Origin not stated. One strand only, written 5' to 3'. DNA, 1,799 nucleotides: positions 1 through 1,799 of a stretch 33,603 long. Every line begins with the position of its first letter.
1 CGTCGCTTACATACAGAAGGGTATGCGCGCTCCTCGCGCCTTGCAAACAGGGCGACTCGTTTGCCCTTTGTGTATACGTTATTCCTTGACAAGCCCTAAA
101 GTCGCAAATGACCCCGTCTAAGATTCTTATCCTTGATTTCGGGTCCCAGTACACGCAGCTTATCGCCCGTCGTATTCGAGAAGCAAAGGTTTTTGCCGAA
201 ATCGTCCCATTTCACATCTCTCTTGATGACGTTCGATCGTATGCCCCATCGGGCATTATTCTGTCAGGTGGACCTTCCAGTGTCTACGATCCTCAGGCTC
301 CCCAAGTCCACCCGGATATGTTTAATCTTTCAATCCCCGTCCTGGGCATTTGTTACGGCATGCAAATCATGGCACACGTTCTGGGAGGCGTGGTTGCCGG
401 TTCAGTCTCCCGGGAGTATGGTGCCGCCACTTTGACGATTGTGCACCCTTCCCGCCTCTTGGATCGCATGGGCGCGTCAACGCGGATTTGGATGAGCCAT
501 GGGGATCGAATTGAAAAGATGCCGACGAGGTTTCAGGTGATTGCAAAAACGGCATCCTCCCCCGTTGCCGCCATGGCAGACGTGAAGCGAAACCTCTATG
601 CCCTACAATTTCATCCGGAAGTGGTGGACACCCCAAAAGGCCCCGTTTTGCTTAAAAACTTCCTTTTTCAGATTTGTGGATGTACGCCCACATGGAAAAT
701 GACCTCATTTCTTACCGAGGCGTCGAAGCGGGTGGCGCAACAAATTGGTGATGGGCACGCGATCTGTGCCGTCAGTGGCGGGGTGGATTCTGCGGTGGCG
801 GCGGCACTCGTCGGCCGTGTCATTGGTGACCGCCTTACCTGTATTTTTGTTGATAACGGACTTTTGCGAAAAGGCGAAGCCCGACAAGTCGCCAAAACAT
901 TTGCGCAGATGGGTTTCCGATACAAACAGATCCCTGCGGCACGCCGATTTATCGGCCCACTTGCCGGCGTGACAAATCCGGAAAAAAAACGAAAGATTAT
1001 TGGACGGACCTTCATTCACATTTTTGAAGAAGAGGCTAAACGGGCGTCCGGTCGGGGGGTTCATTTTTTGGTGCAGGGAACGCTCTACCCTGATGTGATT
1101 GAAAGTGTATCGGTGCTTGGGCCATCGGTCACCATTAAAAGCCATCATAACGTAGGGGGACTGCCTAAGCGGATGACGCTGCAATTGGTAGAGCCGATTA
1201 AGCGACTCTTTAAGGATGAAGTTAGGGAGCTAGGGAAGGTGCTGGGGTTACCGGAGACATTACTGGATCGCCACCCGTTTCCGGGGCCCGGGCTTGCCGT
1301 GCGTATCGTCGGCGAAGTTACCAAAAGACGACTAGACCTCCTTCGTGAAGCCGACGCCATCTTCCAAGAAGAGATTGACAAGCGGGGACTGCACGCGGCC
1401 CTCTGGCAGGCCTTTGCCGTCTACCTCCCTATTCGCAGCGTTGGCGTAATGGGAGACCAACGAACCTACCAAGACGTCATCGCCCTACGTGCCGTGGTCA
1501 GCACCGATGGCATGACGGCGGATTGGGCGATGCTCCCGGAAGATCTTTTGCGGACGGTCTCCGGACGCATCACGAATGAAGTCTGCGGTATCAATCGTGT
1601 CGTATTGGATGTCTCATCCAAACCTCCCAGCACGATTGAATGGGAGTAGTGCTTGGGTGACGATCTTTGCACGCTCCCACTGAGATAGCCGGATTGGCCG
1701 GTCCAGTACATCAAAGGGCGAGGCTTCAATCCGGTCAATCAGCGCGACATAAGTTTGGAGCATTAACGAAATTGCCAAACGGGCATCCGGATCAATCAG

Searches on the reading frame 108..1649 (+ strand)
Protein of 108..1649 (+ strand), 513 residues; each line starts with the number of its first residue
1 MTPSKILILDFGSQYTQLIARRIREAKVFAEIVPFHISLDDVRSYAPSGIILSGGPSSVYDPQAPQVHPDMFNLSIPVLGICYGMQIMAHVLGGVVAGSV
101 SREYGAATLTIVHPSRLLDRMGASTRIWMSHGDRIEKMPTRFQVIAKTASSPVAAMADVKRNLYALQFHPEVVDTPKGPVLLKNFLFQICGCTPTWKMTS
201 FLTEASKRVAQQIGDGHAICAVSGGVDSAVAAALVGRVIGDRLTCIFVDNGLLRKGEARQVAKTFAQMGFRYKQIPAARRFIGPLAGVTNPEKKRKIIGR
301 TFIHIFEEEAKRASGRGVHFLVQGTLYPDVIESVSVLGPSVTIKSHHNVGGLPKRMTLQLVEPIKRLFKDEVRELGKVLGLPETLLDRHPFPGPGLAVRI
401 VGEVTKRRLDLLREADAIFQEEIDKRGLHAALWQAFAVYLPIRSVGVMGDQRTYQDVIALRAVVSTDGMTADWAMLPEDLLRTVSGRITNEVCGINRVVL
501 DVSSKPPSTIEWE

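Call 104: search_protein_families(library=pfam, proteins=[window:108-1649:+], max_evalue=0.01)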
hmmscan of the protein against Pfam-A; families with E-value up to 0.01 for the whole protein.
window:108-1649:+ (513 aa): 6 families
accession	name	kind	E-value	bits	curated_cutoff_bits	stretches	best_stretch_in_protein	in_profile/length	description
PF00117.34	GATase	-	2.9e-41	141.7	22.8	1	7-188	1-189/190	Glutamine amidotransferase class-I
PF00958.27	GMP_synt_C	-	3.8e-41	139.5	27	1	421-512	1-92/92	GMP synthase C terminal domain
PF07722.19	Peptidase_C26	-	1e-09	39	20.5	1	71-171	101-219/219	Peptidase C26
PF02540.23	NAD_synthase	-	1.5e-08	34.5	21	1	211-276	14-80/242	NAD synthase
PF02568.20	ThiI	-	0.0034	17.4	20.5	1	215-273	3-60/197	Thiamine biosynthesis protein (ThiI)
PF03054.22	tRNA_Me_trans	-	0.0065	16.6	20.6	0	219-248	4-32/202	tRNA methyl transferase HUP domain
